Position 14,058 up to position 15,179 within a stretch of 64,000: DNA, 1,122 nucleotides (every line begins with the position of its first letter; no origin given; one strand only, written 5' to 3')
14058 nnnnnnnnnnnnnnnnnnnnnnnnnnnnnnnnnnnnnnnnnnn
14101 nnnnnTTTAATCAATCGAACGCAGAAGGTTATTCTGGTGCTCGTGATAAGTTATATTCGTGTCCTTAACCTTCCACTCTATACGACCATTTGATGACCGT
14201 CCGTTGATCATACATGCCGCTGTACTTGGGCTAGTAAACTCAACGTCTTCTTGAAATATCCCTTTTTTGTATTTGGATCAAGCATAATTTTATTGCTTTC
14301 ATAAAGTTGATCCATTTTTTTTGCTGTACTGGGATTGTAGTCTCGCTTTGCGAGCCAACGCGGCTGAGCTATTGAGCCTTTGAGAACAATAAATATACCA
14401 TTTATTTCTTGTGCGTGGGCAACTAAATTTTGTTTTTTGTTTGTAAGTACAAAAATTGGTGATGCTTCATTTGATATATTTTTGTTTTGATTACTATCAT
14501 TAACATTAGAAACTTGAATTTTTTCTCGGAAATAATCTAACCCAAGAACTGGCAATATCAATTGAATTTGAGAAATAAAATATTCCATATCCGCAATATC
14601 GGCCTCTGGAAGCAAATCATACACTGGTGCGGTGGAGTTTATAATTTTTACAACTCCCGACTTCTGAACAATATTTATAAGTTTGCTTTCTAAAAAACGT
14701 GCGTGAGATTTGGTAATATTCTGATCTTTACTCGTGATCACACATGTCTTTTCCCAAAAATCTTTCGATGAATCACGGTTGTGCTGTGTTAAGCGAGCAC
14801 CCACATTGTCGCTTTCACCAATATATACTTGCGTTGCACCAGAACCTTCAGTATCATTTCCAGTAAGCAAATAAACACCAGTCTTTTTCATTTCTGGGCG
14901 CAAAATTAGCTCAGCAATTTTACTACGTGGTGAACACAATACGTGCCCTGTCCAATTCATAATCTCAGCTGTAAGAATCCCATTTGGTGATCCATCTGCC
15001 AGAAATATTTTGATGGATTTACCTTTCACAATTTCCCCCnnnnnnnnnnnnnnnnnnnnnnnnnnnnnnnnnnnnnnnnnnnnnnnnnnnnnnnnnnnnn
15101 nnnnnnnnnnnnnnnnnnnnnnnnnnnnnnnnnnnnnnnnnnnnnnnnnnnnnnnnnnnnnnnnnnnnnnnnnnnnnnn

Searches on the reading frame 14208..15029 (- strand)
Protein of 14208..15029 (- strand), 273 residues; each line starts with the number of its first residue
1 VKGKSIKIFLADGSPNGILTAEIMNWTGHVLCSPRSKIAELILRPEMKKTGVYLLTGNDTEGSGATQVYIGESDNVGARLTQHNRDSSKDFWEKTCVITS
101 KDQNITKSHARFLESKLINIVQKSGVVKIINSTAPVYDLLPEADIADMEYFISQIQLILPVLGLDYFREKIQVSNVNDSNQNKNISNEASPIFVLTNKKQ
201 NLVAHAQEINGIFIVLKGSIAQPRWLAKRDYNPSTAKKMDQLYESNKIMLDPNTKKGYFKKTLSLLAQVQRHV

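Call 28: search_protein_families(library=pfam, proteins=[window:14208-15029:-], max_evalue=0.01)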
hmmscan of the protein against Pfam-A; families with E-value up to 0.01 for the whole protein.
window:14208-15029:- (273 aa): 1 family
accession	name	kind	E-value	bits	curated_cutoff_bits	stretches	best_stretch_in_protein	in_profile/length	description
PF01541.30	GIY-YIG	-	0.003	18.2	22.6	1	51-92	3-39/78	GIY-YIG catalytic domain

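Call 48: search_protein_families(library=padloc, proteins=[window:14208-15029:-], max_evalue=1)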
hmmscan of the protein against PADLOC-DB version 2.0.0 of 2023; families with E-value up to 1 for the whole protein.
window:14208-15029:- (273 aa): 5 families
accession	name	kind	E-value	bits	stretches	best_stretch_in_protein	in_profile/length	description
PDLC04923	PDC-S14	-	2e-92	307.7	1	1-261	21-273/320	-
PDLC04925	PDC-S14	-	1.8e-69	232.1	1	1-250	13-249/301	-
PDLC04922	PDC-S14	-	3.8e-44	149.2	1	1-249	1-252/305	-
PDLC04921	PDC-S14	-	4.8e-15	53.6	1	44-183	43-181/280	-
PDLC04924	PDC-S14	-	6.1e-12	43.8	1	38-249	38-233/280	-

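Call 49: search_protein_families(library=phrogs, proteins=[window:14208-15029:-], max_evalue=1)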
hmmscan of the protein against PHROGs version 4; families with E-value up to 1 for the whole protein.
window:14208-15029:- (273 aa): 2 families
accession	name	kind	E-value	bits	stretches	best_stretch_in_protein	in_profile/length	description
phrog_12629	-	unknown function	9.3e-74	249.3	1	2-244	3-245/303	-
phrog_19106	-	unknown function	0.048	14.6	1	48-83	30-63/197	-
